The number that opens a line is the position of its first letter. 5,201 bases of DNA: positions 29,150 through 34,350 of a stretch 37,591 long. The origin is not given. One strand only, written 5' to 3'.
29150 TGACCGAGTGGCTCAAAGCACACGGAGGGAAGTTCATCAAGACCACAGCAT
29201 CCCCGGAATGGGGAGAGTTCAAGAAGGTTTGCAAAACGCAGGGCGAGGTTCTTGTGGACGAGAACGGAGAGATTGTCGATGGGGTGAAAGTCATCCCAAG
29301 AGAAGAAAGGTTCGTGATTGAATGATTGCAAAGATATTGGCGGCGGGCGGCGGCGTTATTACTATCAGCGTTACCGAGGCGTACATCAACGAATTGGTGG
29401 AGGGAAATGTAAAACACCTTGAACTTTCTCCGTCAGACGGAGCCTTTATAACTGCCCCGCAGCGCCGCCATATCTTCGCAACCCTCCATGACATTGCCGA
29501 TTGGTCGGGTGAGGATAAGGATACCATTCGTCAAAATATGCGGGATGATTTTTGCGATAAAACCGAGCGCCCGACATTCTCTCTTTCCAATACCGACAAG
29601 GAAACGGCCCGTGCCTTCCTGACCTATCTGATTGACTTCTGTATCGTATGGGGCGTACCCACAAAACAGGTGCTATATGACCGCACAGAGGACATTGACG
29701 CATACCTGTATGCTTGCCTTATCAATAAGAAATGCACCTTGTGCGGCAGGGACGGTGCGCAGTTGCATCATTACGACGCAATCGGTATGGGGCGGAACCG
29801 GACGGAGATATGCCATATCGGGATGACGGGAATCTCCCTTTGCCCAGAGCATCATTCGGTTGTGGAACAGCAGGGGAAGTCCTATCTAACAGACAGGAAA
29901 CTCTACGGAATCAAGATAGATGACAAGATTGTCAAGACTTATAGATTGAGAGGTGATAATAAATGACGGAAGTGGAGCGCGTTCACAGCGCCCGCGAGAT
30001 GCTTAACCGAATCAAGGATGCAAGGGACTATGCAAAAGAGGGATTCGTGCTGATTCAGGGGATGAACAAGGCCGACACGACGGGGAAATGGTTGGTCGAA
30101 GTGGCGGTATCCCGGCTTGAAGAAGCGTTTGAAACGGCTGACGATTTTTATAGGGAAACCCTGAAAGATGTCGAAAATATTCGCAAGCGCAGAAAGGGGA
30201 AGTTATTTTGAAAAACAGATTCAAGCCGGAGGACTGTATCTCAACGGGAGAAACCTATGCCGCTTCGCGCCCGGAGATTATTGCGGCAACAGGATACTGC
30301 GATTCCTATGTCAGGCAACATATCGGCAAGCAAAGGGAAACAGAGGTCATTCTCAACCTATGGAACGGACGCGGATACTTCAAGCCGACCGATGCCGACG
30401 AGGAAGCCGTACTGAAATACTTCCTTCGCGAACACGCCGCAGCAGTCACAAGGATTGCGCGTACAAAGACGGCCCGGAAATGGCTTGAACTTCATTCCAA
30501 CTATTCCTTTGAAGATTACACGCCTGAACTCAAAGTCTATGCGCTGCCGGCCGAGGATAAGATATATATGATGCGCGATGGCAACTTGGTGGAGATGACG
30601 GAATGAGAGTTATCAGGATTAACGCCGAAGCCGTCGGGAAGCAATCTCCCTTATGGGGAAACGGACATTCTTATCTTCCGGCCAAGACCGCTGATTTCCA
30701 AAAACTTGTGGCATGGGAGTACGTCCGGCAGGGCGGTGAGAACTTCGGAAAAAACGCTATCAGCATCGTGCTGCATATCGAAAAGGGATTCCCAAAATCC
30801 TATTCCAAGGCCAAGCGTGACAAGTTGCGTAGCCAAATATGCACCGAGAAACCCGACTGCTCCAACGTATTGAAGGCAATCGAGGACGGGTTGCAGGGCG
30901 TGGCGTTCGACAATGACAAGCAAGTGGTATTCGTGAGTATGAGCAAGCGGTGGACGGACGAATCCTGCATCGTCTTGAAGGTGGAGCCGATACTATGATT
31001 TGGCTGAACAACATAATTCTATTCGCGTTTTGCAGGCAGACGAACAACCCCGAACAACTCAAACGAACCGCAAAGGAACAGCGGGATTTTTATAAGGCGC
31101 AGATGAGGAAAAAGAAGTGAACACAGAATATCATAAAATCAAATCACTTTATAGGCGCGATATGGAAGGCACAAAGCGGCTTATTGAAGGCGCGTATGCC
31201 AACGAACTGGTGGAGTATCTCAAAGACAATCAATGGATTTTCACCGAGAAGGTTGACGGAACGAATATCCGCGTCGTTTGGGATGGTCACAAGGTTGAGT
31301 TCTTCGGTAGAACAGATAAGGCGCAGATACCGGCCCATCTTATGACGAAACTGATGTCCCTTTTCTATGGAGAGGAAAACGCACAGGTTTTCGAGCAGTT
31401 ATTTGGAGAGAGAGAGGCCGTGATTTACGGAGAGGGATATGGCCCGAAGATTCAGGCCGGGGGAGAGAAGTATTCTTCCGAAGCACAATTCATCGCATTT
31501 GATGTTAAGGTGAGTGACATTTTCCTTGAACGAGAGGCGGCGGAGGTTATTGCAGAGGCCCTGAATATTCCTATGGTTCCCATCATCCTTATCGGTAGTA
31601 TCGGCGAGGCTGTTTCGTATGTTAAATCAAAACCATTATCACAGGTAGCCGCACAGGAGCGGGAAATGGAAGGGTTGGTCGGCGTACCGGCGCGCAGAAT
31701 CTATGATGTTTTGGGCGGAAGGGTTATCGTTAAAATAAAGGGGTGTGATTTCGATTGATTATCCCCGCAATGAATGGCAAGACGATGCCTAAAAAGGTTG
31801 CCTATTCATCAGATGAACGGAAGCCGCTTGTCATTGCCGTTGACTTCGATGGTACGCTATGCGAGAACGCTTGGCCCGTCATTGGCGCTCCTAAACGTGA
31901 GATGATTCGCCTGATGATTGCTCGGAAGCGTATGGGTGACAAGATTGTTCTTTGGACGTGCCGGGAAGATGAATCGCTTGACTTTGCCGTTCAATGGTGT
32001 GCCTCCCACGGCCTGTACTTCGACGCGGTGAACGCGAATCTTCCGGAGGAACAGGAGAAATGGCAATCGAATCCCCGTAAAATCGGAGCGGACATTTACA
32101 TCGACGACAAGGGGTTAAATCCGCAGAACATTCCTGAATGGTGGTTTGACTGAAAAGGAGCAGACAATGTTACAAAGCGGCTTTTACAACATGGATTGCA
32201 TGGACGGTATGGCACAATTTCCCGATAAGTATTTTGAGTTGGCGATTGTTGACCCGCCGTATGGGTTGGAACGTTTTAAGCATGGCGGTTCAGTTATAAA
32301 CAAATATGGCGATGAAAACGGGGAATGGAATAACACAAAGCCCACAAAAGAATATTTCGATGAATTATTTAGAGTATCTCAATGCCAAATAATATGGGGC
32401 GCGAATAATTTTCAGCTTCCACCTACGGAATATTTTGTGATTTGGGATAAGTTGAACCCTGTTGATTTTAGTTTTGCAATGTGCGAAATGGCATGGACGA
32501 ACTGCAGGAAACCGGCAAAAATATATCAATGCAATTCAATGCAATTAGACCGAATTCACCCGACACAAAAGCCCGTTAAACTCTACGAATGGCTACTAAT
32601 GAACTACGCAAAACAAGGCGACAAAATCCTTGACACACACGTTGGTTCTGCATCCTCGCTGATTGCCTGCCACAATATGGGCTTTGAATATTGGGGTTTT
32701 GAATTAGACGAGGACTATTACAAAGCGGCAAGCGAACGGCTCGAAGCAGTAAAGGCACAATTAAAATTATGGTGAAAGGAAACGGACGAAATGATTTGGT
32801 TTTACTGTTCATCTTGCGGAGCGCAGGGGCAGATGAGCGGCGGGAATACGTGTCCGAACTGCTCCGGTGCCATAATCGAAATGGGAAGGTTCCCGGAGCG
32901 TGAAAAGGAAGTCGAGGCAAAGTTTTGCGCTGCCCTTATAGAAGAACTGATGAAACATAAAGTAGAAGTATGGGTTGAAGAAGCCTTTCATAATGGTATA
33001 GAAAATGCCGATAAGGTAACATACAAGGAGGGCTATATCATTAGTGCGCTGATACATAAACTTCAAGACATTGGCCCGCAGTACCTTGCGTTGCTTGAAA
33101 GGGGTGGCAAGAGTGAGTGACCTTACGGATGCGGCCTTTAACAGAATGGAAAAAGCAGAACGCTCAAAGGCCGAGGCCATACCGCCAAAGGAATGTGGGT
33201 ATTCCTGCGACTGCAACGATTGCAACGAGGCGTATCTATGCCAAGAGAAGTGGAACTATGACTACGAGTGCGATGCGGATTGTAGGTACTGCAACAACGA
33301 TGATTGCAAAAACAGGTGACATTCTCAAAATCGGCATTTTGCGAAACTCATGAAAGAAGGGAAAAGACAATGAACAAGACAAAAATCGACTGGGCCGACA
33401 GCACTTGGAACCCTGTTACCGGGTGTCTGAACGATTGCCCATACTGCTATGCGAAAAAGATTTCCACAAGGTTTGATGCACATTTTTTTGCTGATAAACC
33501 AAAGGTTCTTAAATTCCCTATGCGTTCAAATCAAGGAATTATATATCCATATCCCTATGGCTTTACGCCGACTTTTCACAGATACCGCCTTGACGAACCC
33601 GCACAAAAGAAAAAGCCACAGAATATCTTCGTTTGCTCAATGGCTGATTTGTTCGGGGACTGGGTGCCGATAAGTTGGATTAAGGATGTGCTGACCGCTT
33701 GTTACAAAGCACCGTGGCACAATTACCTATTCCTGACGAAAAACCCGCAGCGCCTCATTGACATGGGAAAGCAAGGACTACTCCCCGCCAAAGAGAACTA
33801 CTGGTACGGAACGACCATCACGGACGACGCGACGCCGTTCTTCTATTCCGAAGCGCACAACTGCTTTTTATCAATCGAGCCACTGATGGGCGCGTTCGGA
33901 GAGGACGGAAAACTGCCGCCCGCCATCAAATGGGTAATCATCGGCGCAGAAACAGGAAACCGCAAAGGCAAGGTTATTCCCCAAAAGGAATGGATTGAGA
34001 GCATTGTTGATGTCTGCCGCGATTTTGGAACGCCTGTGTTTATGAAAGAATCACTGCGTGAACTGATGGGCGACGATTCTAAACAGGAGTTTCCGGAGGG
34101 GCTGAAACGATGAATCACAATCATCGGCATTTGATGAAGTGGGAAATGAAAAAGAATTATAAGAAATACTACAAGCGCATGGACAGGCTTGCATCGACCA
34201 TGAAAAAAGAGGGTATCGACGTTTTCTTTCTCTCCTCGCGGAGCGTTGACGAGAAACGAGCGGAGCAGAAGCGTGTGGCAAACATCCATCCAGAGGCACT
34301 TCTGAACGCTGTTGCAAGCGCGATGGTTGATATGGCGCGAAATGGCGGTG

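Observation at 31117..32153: RNA ligase and DxDGT phosphatase as an overlapping gene pair: candidate RNA (tRNA) repair counter-defence module lacking a recognisable kinase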

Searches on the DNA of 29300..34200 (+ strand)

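Call 10: search_dna_similar(query=window:29300-34200:+, collection=phages, mode=distant, max_rows=15)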
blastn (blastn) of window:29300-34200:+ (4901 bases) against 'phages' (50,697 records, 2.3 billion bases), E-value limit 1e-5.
Records with a match: 27; places in all: 27; records where one place covers at least 80% of the query: 0.
Best place of each record, by identity: 60-80% 27.
By first word of the organism name: Streptococcus 9; Flavobacterium 8; Enterocloster 5; Polaribacter 2; Nonlabens 2; Dulem 1.
By host as written in the record: Enterocloster bolteae DA473 3; Flavobacterium sp. LMO6 3; Flavobacterium sp. LMO9 3; Enterocloster bolteae DA457 2; - 2; Streptococcus oralis ATCC_49296 2; Persicivirga sp. IMCC12024 2; Flavobacterium sp. 2; and 8 more.
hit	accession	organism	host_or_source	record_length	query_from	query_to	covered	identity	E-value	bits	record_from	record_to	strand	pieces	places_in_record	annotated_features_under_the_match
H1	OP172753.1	Enterocloster phage CB457P1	Enterocloster bolteae DA457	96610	4054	4711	10%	68.3%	1e-13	153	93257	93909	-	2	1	hypothetical protein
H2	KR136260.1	Polaribacter phage P12002S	seawater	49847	2934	3388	9%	69.4%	1e-40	177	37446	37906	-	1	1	adenine-specific methyltransferase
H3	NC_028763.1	Polaribacter phage P12002S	seawater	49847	2934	3388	9%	69.4%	1e-40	177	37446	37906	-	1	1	methyltransferase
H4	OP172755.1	Enterocloster phage CB473P1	Enterocloster bolteae DA473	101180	4247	4711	6%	72.8%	2e-11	150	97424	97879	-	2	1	hypothetical protein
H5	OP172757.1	Enterocloster phage CB473P3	Enterocloster bolteae DA473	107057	4247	4711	6%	72.2%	2e-11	144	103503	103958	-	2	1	hypothetical protein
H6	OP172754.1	Enterocloster phage CB457P2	Enterocloster bolteae DA457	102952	4247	4711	6%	71.8%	1e-8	137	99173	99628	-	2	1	hypothetical protein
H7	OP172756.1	Enterocloster phage CB473P2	Enterocloster bolteae DA473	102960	4247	4711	6%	71.8%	1e-8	137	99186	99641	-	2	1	hypothetical protein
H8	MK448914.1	Streptococcus phage Javan348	Streptococcus oralis ATCC_49296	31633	3253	3411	3%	70.4%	3e-10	76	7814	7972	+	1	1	adenine-specific methyltransferase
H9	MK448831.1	Streptococcus phage Javan83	Streptococcus anginosus SRR446556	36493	3253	3404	3%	71.1%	7e-11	77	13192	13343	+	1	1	adenine-specific methyltransferase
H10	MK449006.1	Streptococcus phage Javan78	Streptococcus anginosus SK1138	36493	3253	3404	3%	71.1%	7e-11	77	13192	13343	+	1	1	adenine-specific methyltransferase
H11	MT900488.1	Streptococcus phage SA01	Streptococcus anginosus SA01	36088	3253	3404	3%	71.1%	7e-11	77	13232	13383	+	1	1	DNA methyltransferase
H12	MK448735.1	Streptococcus phage Javan349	Streptococcus oralis ATCC_49296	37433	3253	3391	3%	72.9%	3e-10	75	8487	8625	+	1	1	adenine-specific methyltransferase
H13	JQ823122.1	Nonlabens phage P12024S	Persicivirga sp. IMCC12024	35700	3030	3152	3%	71.5%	5e-7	65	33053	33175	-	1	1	DNA methyltransferase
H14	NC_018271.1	Nonlabens phage P12024S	Persicivirga sp. IMCC12024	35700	3030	3152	3%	71.5%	5e-7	65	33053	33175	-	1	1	DNA methyltransferase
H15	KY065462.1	Streptococcus phage IPP21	Streptococcus pneumoniae 33B/2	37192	3253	3353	2%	75.2%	1e-8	71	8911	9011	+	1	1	DNA methylase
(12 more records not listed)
